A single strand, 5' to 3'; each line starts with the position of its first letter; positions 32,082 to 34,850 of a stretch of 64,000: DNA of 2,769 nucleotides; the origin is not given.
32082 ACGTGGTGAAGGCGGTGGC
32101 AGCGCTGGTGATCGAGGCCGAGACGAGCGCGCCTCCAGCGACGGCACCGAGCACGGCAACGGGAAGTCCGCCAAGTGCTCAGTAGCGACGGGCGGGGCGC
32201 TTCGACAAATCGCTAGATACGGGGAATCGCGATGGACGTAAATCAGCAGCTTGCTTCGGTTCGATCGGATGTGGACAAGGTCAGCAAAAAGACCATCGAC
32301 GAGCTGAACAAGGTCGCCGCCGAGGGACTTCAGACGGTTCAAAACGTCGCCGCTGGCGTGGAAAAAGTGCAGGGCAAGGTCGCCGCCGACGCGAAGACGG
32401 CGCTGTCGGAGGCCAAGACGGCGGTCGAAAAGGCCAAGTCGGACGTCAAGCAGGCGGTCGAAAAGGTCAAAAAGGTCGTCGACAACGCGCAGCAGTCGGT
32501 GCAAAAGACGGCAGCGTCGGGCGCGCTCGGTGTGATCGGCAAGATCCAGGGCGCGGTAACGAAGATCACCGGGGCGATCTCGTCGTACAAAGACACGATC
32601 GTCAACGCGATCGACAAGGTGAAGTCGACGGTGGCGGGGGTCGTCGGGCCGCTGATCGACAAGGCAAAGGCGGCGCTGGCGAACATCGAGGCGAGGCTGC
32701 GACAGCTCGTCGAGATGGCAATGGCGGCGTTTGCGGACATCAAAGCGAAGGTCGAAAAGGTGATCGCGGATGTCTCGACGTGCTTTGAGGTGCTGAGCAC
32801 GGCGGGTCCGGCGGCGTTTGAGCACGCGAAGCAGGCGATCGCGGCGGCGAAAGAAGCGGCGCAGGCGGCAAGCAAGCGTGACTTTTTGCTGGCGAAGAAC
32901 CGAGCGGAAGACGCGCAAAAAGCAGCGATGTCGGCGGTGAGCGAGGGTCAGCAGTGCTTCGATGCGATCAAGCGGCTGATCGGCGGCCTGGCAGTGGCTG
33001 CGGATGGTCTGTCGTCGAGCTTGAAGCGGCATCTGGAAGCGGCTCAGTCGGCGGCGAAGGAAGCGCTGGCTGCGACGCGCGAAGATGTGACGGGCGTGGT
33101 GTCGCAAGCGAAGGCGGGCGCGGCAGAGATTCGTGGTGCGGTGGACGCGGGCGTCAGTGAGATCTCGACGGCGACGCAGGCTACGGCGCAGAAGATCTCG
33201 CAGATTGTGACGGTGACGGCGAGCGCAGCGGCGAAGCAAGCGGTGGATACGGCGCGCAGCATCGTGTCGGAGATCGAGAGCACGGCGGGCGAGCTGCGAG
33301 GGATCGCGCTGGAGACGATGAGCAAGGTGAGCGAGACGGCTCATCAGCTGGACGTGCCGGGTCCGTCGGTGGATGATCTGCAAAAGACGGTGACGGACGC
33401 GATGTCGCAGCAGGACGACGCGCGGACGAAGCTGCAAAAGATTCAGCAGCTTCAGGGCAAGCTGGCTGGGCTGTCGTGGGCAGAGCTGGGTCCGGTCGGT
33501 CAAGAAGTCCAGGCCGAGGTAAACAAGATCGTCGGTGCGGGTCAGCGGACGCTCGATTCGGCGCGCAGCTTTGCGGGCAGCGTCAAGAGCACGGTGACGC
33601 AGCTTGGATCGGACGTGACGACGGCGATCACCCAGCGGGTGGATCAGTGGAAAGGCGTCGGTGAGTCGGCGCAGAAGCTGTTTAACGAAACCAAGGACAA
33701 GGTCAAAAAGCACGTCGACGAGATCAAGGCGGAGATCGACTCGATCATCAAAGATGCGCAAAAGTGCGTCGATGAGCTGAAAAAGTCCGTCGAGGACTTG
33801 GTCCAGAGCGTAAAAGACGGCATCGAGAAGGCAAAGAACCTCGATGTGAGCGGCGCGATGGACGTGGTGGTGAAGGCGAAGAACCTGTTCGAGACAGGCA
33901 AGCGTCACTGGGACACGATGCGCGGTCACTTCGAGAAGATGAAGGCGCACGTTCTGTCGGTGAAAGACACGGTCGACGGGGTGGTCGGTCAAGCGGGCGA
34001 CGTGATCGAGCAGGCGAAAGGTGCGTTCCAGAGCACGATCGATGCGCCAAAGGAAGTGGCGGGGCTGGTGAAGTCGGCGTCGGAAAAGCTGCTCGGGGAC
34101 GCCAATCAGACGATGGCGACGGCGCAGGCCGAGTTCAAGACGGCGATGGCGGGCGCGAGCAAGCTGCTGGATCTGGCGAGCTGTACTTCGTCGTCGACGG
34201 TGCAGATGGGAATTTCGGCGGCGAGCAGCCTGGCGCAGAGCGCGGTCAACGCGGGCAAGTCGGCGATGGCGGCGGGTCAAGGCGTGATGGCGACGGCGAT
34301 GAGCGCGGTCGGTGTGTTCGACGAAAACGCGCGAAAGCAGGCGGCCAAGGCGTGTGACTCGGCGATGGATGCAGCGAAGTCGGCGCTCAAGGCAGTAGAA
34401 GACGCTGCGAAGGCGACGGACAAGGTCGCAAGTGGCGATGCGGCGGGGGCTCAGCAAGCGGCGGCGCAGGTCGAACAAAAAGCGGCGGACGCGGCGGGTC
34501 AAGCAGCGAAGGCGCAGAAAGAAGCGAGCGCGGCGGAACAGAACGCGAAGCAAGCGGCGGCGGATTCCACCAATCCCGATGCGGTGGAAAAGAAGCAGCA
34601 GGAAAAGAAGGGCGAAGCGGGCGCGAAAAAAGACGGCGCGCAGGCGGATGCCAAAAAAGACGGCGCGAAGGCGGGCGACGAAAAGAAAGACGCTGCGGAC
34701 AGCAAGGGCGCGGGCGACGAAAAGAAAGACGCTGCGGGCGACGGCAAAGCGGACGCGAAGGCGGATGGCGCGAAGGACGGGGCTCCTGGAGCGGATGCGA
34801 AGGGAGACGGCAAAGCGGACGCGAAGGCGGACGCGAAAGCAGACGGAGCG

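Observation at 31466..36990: Uncharacterised three-gene module immediately upstream of the T6SS: two Ala/Lys/Asp-rich amphipathic-helix proteins (one 1179 aa with 33/60/75-bp coding tandem repeats) plus a triple CarboxypepD_reg-repeat protein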

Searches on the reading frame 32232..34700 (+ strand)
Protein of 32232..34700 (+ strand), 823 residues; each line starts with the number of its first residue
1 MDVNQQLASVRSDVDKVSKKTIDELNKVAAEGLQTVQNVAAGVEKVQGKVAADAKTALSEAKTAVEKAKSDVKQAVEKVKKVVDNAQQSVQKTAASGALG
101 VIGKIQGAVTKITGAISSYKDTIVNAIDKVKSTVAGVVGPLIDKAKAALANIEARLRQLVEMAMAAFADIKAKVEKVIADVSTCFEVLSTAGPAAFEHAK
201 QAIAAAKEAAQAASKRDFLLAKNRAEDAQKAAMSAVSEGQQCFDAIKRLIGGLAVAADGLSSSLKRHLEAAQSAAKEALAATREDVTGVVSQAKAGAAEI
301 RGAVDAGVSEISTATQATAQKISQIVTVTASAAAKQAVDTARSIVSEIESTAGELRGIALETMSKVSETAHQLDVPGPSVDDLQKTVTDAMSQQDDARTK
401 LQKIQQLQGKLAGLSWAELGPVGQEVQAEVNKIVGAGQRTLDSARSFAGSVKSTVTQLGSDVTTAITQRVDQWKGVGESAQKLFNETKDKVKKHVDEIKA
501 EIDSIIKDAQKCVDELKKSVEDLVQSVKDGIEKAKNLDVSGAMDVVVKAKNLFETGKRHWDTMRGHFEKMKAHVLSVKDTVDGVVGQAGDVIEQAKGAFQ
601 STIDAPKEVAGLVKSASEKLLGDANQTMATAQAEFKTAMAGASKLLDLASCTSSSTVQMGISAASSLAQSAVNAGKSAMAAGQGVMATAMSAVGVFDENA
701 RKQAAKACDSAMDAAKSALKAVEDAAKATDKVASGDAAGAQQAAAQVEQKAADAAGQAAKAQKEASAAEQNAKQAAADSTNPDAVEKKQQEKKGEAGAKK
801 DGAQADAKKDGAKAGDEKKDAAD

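Call 8: search_solved_structures(query=window:32232-34700:+, max_evalue=1)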
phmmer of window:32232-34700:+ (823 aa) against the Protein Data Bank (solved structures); distinct sequences matched with E-value up to 1: 2.
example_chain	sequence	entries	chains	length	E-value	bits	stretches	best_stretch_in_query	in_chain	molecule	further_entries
4tql_A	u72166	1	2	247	0.0073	18.5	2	486-553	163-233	Three helix bundle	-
4uiq_A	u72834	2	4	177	0.95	11.5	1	271-361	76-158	GLOBIN-COUPLED SENSOR WITH DIGUANYLATE CYCLASE ACTIVITY | Uncharacterized protein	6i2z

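Call 10: find_homologous_proteins(query=window:32232-34520:+, max_evalue=0.001)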
Query window:32232-34520:+ (763 aa): 1 proteins with E <= 0.001 among 8000 candidates.
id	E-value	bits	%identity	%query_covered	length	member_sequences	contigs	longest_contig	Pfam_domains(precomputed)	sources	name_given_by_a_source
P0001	2.1e-291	987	81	80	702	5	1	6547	-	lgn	-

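Call 12: find_encoding_contigs(protein=P0001, flank=10000)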
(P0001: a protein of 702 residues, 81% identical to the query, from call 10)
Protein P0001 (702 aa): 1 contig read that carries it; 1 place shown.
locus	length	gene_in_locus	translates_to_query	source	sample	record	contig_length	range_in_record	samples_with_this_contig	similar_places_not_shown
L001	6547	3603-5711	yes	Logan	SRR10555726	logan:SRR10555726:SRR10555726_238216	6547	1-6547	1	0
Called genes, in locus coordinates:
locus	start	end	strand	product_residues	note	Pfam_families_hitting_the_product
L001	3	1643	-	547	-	?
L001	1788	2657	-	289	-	PF08308:PEGA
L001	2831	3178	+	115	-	-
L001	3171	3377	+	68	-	-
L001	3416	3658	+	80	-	-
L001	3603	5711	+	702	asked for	-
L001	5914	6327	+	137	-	-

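Call 24: search_protein_representatives(protein=window:32232-34520:+)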
Query: 763 residues. Proteins with E-value up to 0.001 (for the whole library): 15; up to 1e-10: 10; up to 1e-30: 3. The best 15 are listed.
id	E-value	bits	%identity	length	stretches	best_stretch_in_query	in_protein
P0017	1.8e-71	258.4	84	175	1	401-551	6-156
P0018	3.1e-38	148.6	85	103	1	130-223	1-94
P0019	2.7e-37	145.5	33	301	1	4-305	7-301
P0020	5.6e-25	104.8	33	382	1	4-227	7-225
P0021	1.8e-23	99.9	70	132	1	13-98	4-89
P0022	4.3e-22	95.3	95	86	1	1-58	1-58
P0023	4.1e-20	88.8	74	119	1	346-415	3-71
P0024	2.7e-16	76.1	76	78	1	1-68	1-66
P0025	1.1e-15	74.1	87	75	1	1-53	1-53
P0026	3.7e-14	69.1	53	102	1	563-654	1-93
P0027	8.2e-08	48.1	38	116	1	3-115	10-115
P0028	1.0e-05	41.2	44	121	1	568-633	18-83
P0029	2.7e-05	39.8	61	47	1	673-718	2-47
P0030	7.5e-05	38.3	25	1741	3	24-186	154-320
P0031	2.2e-04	36.8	22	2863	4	3-343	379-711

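Call 26: find_encoding_contigs(protein=P0019, flank=10000, max_places=3)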
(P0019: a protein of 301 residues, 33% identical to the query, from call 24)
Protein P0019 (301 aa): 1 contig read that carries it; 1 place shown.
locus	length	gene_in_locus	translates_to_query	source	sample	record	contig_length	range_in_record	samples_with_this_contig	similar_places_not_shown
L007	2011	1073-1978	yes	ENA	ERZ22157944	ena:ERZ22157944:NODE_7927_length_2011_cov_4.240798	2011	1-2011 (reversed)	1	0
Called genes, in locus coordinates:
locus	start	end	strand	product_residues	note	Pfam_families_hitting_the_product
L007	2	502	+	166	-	?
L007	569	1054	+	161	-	-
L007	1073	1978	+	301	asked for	PF04513:Baculo_PEP_C (faint)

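Call 27: find_related_loci(query=A1, collection=genome_contigs, flank=10000)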
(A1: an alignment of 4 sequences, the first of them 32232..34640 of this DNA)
Query A1 (803 aa) in genome_contigs; peptide patterns used: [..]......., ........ (x = any residue, [..] = any of these).
114 stretches matched a pattern; 5 encode a relative of the query (tblastn E <= 1e-3); 5 distinct loci.
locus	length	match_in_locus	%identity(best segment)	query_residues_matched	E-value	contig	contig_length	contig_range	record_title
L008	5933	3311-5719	100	1-803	0e+0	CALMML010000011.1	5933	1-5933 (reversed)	MAG TPA_asm: uncultured Myxococcales bacterium isolate SRR5676451_bin.61_CONCOCT_v1.1_MAG genome assembly, contig: ERZ72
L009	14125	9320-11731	87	1-803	0e+0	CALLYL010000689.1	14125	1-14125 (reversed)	MAG TPA_asm: uncultured Myxococcales bacterium isolate SRR5676476_bin.50_CONCOCT_v1.1_MAG genome assembly, contig: ERZ72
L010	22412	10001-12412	87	1-803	0e+0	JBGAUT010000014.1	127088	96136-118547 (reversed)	MAG: Polyangia bacterium isolate MAG_MBR_AS.52 MBRAS-52_NODE_14_length_127088_cov_6.808300, whole genome shotgun sequenc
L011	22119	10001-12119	79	1-793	0e+0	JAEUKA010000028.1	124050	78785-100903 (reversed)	MAG: Myxococcales bacterium isolate new MAG-83 k141_2316417, whole genome shotgun sequence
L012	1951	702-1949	85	1-416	0e+0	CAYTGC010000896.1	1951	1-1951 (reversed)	MAG TPA_asm: uncultured Myxococcales bacterium isolate SRP189682_co2_104 genome assembly, contig: NODE_187140_length_195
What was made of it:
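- Most T6SS, including other myxobacterial ones, lack this protein: an exhaustive HMMER search of 1.84 billion representatives gave 15 hits (call 24), and a scan of 185,579 species genomes gave 5 loci (call 27).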

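Call 49: predict_structure(alignment_id=A2)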
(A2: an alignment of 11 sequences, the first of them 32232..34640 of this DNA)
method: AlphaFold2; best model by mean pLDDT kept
length: 803 residues; sequences in the alignment: 11
mean_pLDDT: 51.9   pTM: 0.32
mean pLDDT of the five models: 51.9, 51.3, 50.3, 49.6, 49.1
residues with pLDDT >= 90: 0; 70-90: 32; 50-70: 408; < 50: 363
segments of 3 or more residues with pLDDT < 50: 1-11, 13-15, 17-22, 24-26, 28-117, 307-309, 318-346, 355-357, 362-364, 366-378, 408-427, 429-431, 433-438, 443-445, 447-452, 454-456, 581-589, 605-607, 609-611, 634-668, 731-733, 794-803
pLDDT, mean of each block of 10 residues (from residue 1): 40 46 44 41 37 41 42 41 39 37 46 47 52 51 53 53 54 58 59 62 62 65 68 67 64 57 56 51 52 51 49 47 44 44 47 46 45 48 53 55 51 38 44 48 48 49 53 53 57 61 60 62 59 56 59 60 59 54 48 51 49 49 49 47 37 32 45 52 52 53 66 62 56 55 67 69 68 65 61 44 30
secondary structure, 60 per line:
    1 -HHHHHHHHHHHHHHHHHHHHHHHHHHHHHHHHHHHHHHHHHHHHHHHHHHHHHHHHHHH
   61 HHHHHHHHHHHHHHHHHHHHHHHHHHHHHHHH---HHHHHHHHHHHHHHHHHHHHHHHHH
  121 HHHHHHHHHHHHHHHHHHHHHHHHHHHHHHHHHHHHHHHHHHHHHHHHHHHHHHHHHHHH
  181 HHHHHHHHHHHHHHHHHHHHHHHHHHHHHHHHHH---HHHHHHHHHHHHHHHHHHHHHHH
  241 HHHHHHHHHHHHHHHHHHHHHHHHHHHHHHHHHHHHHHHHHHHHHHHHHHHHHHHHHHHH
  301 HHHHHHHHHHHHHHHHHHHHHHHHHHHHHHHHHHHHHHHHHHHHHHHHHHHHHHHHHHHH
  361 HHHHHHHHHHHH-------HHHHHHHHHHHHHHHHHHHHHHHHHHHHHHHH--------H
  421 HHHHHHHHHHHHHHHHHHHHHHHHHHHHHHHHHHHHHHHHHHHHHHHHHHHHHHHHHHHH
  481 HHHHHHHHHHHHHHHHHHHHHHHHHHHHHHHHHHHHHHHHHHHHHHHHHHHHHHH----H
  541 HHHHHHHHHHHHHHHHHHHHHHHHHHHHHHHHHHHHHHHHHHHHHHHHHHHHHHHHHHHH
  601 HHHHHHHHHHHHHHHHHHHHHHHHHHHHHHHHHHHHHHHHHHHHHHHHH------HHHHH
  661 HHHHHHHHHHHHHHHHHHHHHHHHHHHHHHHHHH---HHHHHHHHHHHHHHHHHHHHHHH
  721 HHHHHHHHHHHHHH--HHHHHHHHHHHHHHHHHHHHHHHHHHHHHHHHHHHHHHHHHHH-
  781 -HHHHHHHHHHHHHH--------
elements in order (helices of 4 or more, strands of 3 or more residues): H2-92 H96-214 H218-372 H380-411 H420-535 H540-649 H656-694 H698-734 H737-779 H782-795
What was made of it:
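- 32232..34586 (+): Giant protein, helical domain, residues 1-785. All alpha-helical, amphipathic, no transmembrane segment. It ends at the conserved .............. AlphaFold2 predicts all helix, with helices of 91-155 residues, but pLDDT is only 52 (call 49).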

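Call 52: fold_search(model_id=the predicted structure, library=pdb)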
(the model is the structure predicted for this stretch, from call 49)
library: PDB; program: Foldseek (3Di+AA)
matches with E <= 10: 293; with E <= 0.001: 0
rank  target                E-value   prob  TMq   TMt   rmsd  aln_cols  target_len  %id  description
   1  8w20_A                3.4e-03  0.94  0.16  0.17  59.2       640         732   13  Umb1 umbrella toxin particle (released 2024-04-17)
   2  9qe0_A                1.3e-02  0.30  0.10  0.06  75.2       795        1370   10  Neobacillus vireti Wadjet-II JetABC dimer (released 2025-06-25)
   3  6yvu_B                5.3e-02  0.23  0.12  0.09  59.9       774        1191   13  Condensin complex from S.cerevisiae ATP-free apo non-engaged state (released 2020-07-15)
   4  9qe0_B                8.3e-02  0.25  0.13  0.08  68.8       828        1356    9  Neobacillus vireti Wadjet-II JetABC dimer (released 2025-06-25)
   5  7ogt_B                8.3e-02  0.13  0.10  0.11  46.0       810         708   10  Folded elbow of cohesin (released 2021-07-28)
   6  6z9l_A                8.3e-02  0.12  0.09  0.10  118.9       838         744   12  Enterococcal PrgA (released 2020-09-16)
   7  6yvu_A                1.5e-01  0.12  0.10  0.07  86.3       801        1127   12  Condensin complex from S.cerevisiae ATP-free apo non-engaged state (released 2020-07-15)
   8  9krl                  1.7e-01  0.14  0.10  0.09  60.1       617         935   12  Cryo-EM structure of human ABCC4 (cAMP-bound) (released 2025-09-24)
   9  8i4x_B                3.3e-01  0.11  0.11  0.09  104.0       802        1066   10  Cryo-EM structure of 5-subunit Smc5/6 (released 2024-06-26)
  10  9krm                  3.7e-01  0.13  0.11  0.09  60.3       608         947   12  Cryo-EM structure of human ABCC4 (MTX-bound) (released 2025-09-24)
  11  6jb3                  3.9e-01  0.15  0.11  0.13  58.2       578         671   11  Structure of SUR1 subunit bound with repaglinide (released 2019-05-22)
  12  7zr1_D                4.1e-01  0.18  0.13  0.13  62.7       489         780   13  Chaetomium thermophilum Mre11-Rad50-Nbs1 complex bound to ATPyS (composite structure) (released 2023-01-11)
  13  5yke_B                4.4e-01  0.12  0.11  0.11  58.0       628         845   11  Structure of pancreatic ATP-sensitive potassium channel bound with glibenclamide and ATPgammaS (focused refinement on  (released 2018-04-18)
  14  8s2p_AAA              5.8e-01  0.44  0.10  0.33  43.6       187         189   16  Crystal structure of Borrelia burgdorferi paralogous family 12 outer surface protein BBH37 (space group p21) (released 2025-03-05)
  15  7ogt_A                5.8e-01  0.15  0.16  0.18  27.0       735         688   10  Folded elbow of cohesin (released 2021-07-28)
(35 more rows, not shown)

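Call 55: search_protein_families(library=phrogs, proteins=[window:32232-34640:+], max_evalue=0.01)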
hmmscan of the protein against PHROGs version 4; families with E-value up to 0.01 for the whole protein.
window:32232-34640:+ (803 aa): 9 families
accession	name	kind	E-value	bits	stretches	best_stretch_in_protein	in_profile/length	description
phrog_305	-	tail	5.7e-12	46.1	3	33-156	549-668/1001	tail length tape measure protein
phrog_1272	-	tail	9.8e-11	41.1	2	14-356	761-1086/1606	tail length tape measure protein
phrog_4070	-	tail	1.2e-08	34.5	2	204-604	26-392/989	tail length tape measure protein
phrog_167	-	tail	3.2e-07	29.4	1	18-616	479-991/1555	tail length tape measure protein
phrog_4200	-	tail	3.1e-06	27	1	19-212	423-620/732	tail length tape measure protein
phrog_17020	-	unknown function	5.8e-06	26.7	1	66-163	117-218/353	-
phrog_9959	-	tail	0.00041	19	1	478-648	1093-1266/1708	tail length tape measure protein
phrog_4211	-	tail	0.00045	18.3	1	33-781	1192-1860/2625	tail length tape measure protein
phrog_1204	-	tail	0.0016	17.4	1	10-332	420-727/1483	tail protein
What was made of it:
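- Closest known: Phage tail tape-measure proteins. Same: HMM-level resemblance: 8 PHROG tape-measure families at E 5.7e-12 to 4.5e-4 (call 55).
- Its sequence texture resembles tape-measure proteins: 8 of 9 PHROG hits are tape-measure families, the best at 5.7e-12 (call 55).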

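Call 82: search_solved_structures(query=A5, max_evalue=1)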
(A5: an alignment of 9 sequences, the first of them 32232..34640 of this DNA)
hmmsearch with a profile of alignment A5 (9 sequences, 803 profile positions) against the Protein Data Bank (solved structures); distinct sequences matched with E-value up to 1: 20.
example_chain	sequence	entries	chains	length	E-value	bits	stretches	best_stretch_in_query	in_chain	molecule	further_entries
4tql_A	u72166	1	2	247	1.3e-07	33.6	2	485-559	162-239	Three helix bundle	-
3s84_A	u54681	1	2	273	0.004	18.8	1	20-175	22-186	Apolipoprotein A-IV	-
9hx4_F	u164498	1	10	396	0.013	17.1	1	20-174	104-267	Apolipoprotein A-IV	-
4zry_B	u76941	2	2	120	0.015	16.9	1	18-89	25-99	Keratin, type II cytoskeletal 1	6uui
1ya9_A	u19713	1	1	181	0.04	15.5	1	18-145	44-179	Apolipoprotein E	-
3k2s_A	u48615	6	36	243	0.11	14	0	393-520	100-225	Apolipoprotein A-I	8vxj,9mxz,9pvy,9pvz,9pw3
9fw7_A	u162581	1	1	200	0.11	14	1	268-318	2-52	Retroaldolase 32 (RAD32)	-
1av1_A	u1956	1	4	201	0.16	13.5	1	393-520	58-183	APOLIPOPROTEIN A-I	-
4v6m_A0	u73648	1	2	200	0.17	13.4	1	384-520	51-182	Apolipoprotein A-I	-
6pts_A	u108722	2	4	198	0.17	13.4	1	384-520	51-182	Apolipoprotein A-I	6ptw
2msc_A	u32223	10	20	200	0.18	13.3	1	385-520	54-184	Apolipoprotein A-I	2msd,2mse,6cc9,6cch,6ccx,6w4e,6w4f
6clz_B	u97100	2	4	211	0.25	12.9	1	346-520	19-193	Apolipoprotein A-I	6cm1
8fjg_A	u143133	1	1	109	0.28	12.7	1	436-533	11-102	H12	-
5aps_A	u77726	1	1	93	0.32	12.5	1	133-181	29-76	GENERAL CONTROL PROTEIN GCN4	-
7kjr_C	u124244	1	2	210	0.37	12.3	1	382-520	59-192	Apolipoprotein A-I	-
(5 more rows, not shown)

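Call 85: find_related_loci(query=A5, collection=viral_contigs, flank=8000)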
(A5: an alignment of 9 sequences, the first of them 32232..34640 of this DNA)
Query A5 (803 aa) in viral_contigs; peptide patterns used: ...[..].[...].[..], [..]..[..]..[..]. (x = any residue, [..] = any of these).
278 stretches matched a pattern, but none encodes a relative of the query by tblastn (E <= 1e-3).

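Call 92: search_dna_similar(query=window:32232-34640:+, collection=phages, mode=protein, max_evalue=0.001, max_rows=10)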
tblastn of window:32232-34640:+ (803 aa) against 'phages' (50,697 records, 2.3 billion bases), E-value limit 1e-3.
No match.
